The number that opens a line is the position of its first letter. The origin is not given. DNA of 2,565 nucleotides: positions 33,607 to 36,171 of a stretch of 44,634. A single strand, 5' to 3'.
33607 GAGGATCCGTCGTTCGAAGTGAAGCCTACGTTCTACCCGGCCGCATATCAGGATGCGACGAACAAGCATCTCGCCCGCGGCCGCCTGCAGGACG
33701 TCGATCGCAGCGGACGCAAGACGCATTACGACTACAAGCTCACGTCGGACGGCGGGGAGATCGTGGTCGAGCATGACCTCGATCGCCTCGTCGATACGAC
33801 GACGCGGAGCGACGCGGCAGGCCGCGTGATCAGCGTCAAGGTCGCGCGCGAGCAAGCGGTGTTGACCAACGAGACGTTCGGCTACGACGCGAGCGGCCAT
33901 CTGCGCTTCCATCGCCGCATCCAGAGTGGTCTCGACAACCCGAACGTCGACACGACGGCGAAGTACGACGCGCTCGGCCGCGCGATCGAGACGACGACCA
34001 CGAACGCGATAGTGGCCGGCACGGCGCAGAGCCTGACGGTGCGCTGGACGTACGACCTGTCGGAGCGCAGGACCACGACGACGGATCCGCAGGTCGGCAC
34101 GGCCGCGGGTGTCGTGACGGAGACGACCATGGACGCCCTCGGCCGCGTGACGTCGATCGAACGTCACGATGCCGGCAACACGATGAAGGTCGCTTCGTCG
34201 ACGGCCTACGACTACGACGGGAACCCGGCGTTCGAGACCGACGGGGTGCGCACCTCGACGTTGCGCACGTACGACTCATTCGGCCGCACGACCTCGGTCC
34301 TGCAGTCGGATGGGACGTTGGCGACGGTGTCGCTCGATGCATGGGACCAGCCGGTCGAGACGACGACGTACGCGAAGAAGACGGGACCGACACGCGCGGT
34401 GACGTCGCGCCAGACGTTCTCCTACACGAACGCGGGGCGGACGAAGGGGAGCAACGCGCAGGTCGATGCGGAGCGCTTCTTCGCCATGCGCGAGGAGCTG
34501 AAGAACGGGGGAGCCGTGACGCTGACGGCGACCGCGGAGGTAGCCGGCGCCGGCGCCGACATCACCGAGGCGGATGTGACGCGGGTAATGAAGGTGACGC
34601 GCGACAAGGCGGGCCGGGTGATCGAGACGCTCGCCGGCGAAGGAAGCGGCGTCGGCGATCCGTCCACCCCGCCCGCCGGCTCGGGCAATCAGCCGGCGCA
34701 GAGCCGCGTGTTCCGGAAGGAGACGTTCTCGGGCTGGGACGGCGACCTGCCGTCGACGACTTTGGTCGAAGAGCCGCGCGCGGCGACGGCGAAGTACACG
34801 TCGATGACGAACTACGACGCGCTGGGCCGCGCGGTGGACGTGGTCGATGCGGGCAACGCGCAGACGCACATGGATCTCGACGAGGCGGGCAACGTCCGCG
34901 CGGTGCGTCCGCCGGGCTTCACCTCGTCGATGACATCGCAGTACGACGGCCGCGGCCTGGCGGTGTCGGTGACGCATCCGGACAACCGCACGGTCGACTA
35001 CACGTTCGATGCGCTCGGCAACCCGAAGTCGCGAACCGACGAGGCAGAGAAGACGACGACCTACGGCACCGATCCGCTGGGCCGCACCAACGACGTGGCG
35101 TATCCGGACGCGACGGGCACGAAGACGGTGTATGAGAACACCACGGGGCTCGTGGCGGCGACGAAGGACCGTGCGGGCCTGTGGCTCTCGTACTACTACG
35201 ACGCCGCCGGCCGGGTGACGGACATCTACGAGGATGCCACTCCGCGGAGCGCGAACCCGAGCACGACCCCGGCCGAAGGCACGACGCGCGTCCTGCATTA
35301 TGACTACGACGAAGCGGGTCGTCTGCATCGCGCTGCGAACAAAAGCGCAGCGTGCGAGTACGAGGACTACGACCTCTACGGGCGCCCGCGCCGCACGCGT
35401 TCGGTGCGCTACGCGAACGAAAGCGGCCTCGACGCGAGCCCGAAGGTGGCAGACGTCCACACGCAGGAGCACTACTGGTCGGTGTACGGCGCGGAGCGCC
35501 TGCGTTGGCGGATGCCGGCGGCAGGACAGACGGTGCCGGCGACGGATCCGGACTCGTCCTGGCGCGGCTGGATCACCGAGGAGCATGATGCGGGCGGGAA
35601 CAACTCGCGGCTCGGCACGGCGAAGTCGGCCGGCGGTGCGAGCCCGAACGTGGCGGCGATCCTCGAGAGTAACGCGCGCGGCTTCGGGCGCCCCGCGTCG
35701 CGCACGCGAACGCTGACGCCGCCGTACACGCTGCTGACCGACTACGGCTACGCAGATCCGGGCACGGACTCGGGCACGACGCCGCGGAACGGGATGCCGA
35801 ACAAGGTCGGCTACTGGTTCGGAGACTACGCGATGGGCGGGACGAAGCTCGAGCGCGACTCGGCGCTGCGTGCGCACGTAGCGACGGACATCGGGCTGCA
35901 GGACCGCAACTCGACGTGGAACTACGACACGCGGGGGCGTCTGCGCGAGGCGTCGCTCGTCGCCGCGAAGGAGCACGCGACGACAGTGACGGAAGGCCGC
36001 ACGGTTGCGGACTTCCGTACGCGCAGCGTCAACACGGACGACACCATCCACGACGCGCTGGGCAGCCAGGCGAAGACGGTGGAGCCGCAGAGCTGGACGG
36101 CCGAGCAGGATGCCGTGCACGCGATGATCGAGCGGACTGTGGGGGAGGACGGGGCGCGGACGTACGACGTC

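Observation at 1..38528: Translationally coupled operon of two giant surface proteins (>4,925 aa and 7,550 aa), a small secreted protein and a toxin/immunity tip: candidate undescribed RHS delivery apparatus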

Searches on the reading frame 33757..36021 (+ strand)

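Call 7: search_protein_families(library=pfam, proteins=[window:33757-36021:+], max_evalue=0.01)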
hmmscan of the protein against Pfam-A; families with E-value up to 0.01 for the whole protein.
window:33757-36021:+ (755 aa): 1 family
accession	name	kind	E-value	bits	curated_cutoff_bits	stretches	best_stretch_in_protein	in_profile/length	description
PF05593.20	RHS_repeat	-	8.5e-20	71.1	22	1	396-430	1-35/38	RHS Repeat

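Call 9: search_protein_families(library=ncbifam, proteins=[window:33757-36021:+], max_evalue=0.01)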
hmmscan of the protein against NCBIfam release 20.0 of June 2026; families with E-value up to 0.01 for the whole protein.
window:33757-36021:+ (755 aa): 2 families
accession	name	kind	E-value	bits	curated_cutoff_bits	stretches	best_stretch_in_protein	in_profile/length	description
TIGR01643.1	YD_repeat_2x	repeat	2.7e-18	65.6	15.8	1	396-436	1-41/42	YD repeat-containing protein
NF045800.1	FibBindPlpA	equivalog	0.0057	14.9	1300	0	348-438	201-289/965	fibronectin-binding protein PlpA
